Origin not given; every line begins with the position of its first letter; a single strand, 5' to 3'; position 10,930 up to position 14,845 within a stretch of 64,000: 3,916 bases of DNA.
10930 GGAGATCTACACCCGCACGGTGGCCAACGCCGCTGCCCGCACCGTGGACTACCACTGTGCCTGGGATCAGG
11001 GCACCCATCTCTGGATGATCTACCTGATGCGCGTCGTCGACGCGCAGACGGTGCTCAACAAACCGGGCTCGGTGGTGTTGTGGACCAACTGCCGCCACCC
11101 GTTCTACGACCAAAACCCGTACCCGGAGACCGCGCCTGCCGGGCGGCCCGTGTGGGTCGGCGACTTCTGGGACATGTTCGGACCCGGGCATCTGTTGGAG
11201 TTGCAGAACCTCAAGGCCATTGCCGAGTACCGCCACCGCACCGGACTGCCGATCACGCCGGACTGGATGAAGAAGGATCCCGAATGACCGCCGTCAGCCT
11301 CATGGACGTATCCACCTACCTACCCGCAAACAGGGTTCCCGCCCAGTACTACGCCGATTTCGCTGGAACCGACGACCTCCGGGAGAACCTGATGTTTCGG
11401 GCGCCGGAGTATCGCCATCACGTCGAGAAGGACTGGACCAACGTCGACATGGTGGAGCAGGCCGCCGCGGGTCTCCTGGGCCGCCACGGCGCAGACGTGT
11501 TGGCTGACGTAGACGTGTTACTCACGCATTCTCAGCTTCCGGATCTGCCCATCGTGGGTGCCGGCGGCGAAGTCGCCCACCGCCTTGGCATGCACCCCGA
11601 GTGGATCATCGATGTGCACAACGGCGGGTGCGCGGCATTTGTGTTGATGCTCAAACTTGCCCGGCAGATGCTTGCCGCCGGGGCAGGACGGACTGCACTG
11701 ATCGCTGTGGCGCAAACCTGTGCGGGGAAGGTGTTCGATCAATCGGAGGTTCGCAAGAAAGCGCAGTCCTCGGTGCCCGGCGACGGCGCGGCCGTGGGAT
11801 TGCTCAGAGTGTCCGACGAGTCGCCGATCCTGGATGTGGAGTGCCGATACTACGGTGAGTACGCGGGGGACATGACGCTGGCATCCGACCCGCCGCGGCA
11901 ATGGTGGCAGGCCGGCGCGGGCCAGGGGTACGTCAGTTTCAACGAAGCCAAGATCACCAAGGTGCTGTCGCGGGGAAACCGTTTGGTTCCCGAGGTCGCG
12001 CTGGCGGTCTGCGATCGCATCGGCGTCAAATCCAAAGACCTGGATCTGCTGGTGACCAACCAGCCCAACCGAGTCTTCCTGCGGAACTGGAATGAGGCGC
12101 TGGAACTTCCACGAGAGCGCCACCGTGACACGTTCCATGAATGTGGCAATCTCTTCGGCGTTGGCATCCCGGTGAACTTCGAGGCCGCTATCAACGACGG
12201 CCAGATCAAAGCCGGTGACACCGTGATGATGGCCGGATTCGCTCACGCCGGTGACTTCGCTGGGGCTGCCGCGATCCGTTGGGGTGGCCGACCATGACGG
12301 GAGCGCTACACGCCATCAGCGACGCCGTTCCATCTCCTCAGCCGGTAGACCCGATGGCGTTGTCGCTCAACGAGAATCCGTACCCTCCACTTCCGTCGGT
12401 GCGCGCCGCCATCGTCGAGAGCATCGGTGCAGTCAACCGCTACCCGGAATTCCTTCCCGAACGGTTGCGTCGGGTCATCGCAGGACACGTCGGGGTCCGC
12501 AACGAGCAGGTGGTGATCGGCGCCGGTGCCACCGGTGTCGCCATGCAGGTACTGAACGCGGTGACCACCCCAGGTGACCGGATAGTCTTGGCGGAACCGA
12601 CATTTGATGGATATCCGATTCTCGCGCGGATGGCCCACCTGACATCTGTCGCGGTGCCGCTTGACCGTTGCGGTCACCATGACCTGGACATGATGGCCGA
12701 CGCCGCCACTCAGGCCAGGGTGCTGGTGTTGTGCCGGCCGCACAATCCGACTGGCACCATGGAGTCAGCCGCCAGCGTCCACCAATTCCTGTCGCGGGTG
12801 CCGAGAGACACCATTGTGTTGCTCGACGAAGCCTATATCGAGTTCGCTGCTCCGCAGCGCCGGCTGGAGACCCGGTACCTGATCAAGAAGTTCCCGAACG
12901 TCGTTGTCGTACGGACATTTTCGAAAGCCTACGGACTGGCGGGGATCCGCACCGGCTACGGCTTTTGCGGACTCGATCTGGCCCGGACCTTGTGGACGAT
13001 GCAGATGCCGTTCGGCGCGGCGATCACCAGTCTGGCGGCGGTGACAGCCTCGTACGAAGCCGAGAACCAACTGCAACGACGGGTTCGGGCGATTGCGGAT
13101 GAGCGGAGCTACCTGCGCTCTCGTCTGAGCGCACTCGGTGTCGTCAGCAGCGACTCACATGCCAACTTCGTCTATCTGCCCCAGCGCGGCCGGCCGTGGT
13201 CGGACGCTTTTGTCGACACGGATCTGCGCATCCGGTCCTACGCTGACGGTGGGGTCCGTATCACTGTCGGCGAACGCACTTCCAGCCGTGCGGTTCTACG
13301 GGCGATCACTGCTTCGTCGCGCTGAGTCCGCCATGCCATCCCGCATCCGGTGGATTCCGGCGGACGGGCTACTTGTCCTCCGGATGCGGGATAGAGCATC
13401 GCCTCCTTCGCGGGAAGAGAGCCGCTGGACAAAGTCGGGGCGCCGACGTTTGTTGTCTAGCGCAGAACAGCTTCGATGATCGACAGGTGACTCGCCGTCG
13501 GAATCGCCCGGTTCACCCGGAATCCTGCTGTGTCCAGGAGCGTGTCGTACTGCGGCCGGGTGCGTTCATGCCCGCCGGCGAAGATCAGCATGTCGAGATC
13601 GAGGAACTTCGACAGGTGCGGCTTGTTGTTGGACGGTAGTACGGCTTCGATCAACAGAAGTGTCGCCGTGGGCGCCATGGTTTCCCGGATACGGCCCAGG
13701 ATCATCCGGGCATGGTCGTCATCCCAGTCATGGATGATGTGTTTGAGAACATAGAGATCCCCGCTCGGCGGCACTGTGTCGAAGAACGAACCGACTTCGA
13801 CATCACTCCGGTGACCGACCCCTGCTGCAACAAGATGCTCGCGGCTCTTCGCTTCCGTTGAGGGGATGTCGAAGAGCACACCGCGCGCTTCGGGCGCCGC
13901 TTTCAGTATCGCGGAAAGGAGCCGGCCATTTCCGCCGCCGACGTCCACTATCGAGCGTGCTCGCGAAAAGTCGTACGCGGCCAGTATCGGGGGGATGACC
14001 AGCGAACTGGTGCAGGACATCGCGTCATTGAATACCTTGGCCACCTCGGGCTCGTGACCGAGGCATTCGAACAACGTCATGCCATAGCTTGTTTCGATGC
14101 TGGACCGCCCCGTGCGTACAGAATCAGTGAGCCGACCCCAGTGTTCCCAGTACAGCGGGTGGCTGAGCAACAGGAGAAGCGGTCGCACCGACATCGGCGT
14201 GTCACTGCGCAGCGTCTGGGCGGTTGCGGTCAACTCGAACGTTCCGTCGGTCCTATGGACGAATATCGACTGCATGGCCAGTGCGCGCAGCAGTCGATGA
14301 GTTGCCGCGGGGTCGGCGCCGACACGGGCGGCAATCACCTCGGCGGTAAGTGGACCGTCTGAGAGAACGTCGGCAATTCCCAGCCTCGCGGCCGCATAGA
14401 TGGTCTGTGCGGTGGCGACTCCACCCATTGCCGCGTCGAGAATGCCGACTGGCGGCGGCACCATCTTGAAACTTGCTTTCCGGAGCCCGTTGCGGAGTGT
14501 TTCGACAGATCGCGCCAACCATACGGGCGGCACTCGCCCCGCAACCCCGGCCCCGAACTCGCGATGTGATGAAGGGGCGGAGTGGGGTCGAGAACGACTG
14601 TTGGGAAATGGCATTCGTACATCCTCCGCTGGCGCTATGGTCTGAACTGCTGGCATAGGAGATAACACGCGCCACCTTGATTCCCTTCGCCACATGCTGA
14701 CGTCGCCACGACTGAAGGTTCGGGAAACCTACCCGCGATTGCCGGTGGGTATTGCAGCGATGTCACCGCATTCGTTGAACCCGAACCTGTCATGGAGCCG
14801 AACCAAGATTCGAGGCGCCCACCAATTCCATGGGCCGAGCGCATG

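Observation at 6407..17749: Candidate uncharacterised small-molecule biosynthetic locus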

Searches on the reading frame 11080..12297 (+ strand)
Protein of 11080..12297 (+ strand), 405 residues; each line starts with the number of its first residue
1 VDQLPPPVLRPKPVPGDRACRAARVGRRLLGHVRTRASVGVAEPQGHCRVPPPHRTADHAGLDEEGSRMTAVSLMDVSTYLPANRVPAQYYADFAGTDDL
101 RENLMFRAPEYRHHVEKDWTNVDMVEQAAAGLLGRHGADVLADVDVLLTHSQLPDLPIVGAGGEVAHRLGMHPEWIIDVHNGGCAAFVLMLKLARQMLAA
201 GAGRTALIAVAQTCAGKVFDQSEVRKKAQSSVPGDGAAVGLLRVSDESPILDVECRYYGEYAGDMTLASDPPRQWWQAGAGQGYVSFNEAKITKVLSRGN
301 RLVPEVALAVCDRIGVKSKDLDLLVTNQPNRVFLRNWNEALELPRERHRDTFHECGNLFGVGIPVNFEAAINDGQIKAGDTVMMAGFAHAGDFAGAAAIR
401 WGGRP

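Call 3: search_protein_families(library=pfam, proteins=[window:11080-12297:+])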
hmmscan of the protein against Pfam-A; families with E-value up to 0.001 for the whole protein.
window:11080-12297:+ (405 aa): 2 families
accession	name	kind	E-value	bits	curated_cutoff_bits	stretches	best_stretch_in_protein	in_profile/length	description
PF08541.16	ACP_syn_III_C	-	1.6e-19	70.3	26.6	1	311-401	1-90/90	3-Oxoacyl-[acyl-carrier-protein (ACP)] synthase III C terminal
PF08545.16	ACP_syn_III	-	4e-09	36.7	24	1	181-256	4-77/80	3-Oxoacyl-[acyl-carrier-protein (ACP)] synthase III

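Call 4: search_protein_families(library=ncbifam, proteins=[window:11080-12297:+])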
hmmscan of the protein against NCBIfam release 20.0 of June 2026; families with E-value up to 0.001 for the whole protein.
window:11080-12297:+ (405 aa): 8 families
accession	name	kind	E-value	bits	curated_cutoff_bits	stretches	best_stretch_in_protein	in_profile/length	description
NF006829.0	PRK09352.1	subfamily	3.9e-30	104.9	249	1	69-401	2-321/322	beta-ketoacyl-ACP synthase 3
TIGR00747.1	fabH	subfamily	2e-20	73.1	292.1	1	73-401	4-322/322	beta-ketoacyl-ACP synthase III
NF005308.0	PRK06840.1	equivalog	4.8e-13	48.9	315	1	71-402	4-336/339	3-oxoacyl-ACP synthase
NF005541.0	PRK07204.1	equivalog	6.4e-13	48.8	402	1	70-388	3-317/329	beta-ketoacyl-ACP synthase III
NF004623.0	PRK05963.1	equivalog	1.8e-11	43.9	437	1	111-400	44-327/328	beta-ketoacyl-ACP synthase III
NF006720.0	PRK09258.1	equivalog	8.3e-10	38.5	285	1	290-386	228-324/338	3-oxoacyl-ACP synthase III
NF004811.0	PRK06158.1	subfamily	1.6e-05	24.1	421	1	117-213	24-114/384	acetyl-CoA acetyltransferase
NF058532.1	CH3_S_uro_de_S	equivalog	0.00014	20.9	450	1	125-252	147-271/352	S-methyl thiohydantoin desulfurase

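Call 12: search_solved_structures(query=window:11284-12297:+, max_evalue=0.001, show_alignments=2)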
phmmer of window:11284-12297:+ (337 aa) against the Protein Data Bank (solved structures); distinct sequences matched with E-value up to 0.001: 39.
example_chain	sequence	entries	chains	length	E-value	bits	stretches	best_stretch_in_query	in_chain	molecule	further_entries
4ryb_A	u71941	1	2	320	4.1e-18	68.7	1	7-329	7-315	3-oxoacyl-[acyl-carrier-protein] synthase 3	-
4dfe_A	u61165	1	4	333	4.8e-18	68.5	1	7-332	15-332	3-oxoacyl-[acyl-carrier-protein] synthase 3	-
8vd9_A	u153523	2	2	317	6.1e-18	68.1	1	60-334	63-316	Beta-ketoacyl-[acyl-carrier-protein] synthase III 1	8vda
1zow_A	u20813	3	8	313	2.4e-15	59.6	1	8-334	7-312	3-oxoacyl-[acyl-carrier-protein] synthase III | 3-oxoacyl-[acyl-carrier-protein] synthase 3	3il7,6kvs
2ebd_A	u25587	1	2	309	4.4e-13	52.2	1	34-323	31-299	3-oxoacyl-[acyl-carrier-protein] synthase 3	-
1ub7_A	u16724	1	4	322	4.7e-13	52.1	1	24-335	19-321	3-oxoacyl-[acyl-carrier protein] synthase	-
6esz_A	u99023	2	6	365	5.3e-13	51.9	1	100-327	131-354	PqsC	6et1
3gwa_A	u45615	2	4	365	2.4e-12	49.8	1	15-169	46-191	3-oxoacyl-(Acyl-carrier-protein) synthase III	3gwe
2x3e_A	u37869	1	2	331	3.2e-12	49.3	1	38-333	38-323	3-OXOACYL-[ACYL-CARRIER-PROTEIN] SYNTHASE 3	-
4wzu_A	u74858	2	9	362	4.2e-12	48.9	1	56-336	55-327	3-oxoacyl-[acyl-carrier-protein] synthase 3 protein 2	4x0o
5dwz_C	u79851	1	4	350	5.9e-12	48.4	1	115-327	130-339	3-oxoacyl-[acyl-carrier-protein] synthase 3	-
6et0_A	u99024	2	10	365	6.7e-12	48.3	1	101-327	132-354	PqsC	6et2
6et3_A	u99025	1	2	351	7.4e-12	48.1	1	101-327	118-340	PqsC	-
4x9k_A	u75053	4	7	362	6.9e-11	45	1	56-336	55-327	3-oxoacyl-[acyl-carrier-protein] synthase 3 protein 2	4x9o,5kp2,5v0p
8vdb_A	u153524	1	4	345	9.2e-11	44.5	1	6-334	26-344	Beta-ketoacyl-[acyl-carrier-protein] synthase III 2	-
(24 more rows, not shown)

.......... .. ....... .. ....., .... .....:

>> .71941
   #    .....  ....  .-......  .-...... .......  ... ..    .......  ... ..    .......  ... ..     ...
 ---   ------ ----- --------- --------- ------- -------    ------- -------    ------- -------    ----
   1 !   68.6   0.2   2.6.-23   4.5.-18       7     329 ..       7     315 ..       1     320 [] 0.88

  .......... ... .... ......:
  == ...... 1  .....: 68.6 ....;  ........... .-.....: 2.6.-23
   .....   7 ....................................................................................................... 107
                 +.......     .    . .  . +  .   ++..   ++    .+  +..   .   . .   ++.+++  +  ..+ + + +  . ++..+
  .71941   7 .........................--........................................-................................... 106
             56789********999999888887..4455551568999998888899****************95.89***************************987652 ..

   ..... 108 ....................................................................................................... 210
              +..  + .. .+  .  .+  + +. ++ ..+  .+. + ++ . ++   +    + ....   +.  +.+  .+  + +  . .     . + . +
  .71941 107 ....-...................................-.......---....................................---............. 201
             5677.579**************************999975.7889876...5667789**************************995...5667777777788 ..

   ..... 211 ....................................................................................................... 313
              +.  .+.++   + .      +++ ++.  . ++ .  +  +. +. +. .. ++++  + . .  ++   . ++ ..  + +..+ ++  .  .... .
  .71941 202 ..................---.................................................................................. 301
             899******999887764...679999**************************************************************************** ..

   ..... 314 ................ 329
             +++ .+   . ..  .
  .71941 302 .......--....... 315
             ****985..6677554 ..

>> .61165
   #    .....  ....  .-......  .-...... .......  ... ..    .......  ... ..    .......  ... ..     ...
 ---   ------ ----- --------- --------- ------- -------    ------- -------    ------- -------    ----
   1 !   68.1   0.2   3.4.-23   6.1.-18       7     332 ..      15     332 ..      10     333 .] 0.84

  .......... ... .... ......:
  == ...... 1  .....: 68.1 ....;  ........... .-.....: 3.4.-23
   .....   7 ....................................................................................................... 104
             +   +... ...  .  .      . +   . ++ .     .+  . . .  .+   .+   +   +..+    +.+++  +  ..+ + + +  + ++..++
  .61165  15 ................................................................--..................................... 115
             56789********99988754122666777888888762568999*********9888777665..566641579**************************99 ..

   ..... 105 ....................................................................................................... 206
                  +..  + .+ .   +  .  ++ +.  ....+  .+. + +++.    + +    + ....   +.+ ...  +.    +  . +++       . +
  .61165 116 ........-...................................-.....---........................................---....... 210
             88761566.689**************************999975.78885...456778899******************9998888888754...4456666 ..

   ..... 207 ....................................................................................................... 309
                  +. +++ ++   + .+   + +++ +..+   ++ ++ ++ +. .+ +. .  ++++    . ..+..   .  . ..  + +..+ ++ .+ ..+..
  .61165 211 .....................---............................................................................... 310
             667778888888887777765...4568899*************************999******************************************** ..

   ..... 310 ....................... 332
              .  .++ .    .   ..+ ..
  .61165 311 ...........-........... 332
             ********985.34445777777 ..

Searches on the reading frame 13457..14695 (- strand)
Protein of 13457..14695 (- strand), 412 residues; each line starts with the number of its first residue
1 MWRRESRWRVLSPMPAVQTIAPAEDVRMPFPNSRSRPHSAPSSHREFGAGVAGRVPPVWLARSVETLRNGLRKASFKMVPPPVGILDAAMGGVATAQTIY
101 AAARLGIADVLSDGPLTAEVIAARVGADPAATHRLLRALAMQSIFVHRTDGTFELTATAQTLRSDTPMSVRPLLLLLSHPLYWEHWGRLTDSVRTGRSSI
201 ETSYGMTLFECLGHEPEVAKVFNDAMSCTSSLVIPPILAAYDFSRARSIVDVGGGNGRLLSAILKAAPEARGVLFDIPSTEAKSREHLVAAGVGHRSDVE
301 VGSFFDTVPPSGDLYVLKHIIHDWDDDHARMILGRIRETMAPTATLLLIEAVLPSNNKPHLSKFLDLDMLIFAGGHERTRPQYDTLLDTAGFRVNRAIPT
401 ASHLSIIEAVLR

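Call 3: search_protein_families(library=pfam, proteins=[window:13457-14695:-])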
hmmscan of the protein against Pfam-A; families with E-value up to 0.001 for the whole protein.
window:13457-14695:- (412 aa): 5 families
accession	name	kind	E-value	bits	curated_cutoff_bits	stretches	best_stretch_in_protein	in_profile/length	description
PF00891.24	Methyltransf_2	-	6.4e-49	166.6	22.3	1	186-393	1-210/210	O-methyltransferase domain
PF08100.18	Dimerisation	-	3.2e-15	56.2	25.6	1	90-162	13-90/93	O-methyltransferase dimerisation domain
PF08242.18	Methyltransf_12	-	2e-05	25.7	30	1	250-345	1-97/98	Methyltransferase domain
PF25213.1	HVO_A0261_N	-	0.00013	22.2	35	1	101-158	10-66/86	HVO_A0261 N-terminal domain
PF09339.16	HTH_IclR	-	0.00091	19.4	22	0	113-141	16-44/52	IclR helix-turn-helix domain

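Call 4: search_protein_families(library=ncbifam, proteins=[window:13457-14695:-])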
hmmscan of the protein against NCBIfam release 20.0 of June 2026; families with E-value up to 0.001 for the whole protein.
window:13457-14695:- (412 aa): 4 families
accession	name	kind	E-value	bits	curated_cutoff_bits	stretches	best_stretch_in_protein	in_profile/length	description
TIGR02716.1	C20_methyl_CrtF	equivalog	1.7e-13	50.3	276.1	1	98-388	6-295/306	bacteriochlorophyllide d C-20 methyltransferase BchU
TIGR04371.1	methyltran_NanM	subfamily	4.5e-07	29.7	44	1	242-288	146-192/273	putative sugar O-methyltransferase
TIGR04543.1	ketoArg_3Met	equivalog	3.9e-05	22.9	425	0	245-281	149-187/336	2-ketoarginine methyltransferase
NF050150.1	RiPP_MTase_ApyS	equivalog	0.0002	20.7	400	0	220-300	120-197/323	RiPP biosynthesis methyltransferase ApyS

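Call 48: search_solved_structures(query=window:13457-14695:-, max_evalue=1e-8)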
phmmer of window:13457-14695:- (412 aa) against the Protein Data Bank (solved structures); distinct sequences matched with E-value up to 1e-8: 88 (the best 60 are shown).
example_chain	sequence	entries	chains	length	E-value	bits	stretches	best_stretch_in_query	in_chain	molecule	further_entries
8h3t_A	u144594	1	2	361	1.4e-87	297.7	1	55-410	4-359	AlpH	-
6c5b_A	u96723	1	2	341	1.6e-74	254.6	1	85-409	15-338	Methyltransferase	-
4z2y_A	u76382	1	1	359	5.5e-70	239.7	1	91-409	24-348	CalO6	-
3gwz_A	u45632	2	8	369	3.9e-61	210.6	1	90-402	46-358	MmcR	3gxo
8rdm_A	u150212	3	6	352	1.9e-57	198.4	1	92-406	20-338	DtpM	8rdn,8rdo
4d7k_A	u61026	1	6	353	5.4e-54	187.1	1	96-408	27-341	SAM-DEPENDENT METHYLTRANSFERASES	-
3lst_A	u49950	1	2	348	4.1e-48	167.7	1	84-407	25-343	CalO1 Methyltransferase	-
6clw_A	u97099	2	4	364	3.2e-46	161.4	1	95-407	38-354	O-methyltransferase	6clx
7pg7_D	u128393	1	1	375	2.1e-44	155.5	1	90-394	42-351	Methyltransferase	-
3i53_A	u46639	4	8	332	1.1e-42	149.8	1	89-409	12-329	O-methyltransferase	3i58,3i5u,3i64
2ip2_A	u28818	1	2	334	7.6e-42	147.1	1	94-402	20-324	Probable phenazine-specific methyltransferase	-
4wxh_A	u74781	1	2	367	1.6e-40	142.7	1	90-396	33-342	Carminomycin 4-O-methyltransferase DnrK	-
9la8_A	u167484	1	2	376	2.4e-40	142.1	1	90-396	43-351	Methyltransferase domain-containing protein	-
1tw2_A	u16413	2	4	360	3.4e-40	141.6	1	90-396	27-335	Carminomycin 4-O-methyltransferase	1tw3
9lac_A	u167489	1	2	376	3.4e-40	141.6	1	90-396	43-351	Methyltransferase domain-containing protein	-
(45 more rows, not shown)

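Call 71: find_related_loci(query=window:13457-14545:-, collection=metagenome_contigs, flank=9000)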
Query window:13457-14545:- (362 aa) in metagenome_contigs; peptide patterns used: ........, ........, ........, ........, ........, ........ (x = any residue, [..] = any of these).
246 stretches matched a pattern; 99 encode a relative of the query (tblastn E <= 1e-3); the best 80 are kept; 80 distinct loci.
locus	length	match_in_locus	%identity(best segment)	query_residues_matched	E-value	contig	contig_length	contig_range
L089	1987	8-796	72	98-360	5e-137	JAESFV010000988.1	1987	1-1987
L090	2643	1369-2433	49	4-359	1e-100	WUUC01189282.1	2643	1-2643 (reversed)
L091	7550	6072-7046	49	35-360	1e-95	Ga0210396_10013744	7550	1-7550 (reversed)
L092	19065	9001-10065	48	4-359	6e-95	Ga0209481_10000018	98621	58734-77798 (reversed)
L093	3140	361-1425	46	4-359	3e-90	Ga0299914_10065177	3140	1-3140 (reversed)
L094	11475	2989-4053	41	4-359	9e-87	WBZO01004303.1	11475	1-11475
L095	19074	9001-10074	43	5-362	4e-86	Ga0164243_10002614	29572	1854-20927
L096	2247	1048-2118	43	4-360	8e-89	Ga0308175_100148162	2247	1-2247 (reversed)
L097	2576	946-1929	45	32-360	1e-87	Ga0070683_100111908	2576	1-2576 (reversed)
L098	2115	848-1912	39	4-360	3e-86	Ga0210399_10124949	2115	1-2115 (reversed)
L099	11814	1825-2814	45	30-360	4e-83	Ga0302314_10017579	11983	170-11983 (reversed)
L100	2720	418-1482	38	4-360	5e-84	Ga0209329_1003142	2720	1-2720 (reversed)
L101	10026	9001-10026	39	12-359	3e-82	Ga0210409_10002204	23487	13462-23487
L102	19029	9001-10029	39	12-360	2e-82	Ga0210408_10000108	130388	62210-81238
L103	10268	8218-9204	40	30-360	5e-82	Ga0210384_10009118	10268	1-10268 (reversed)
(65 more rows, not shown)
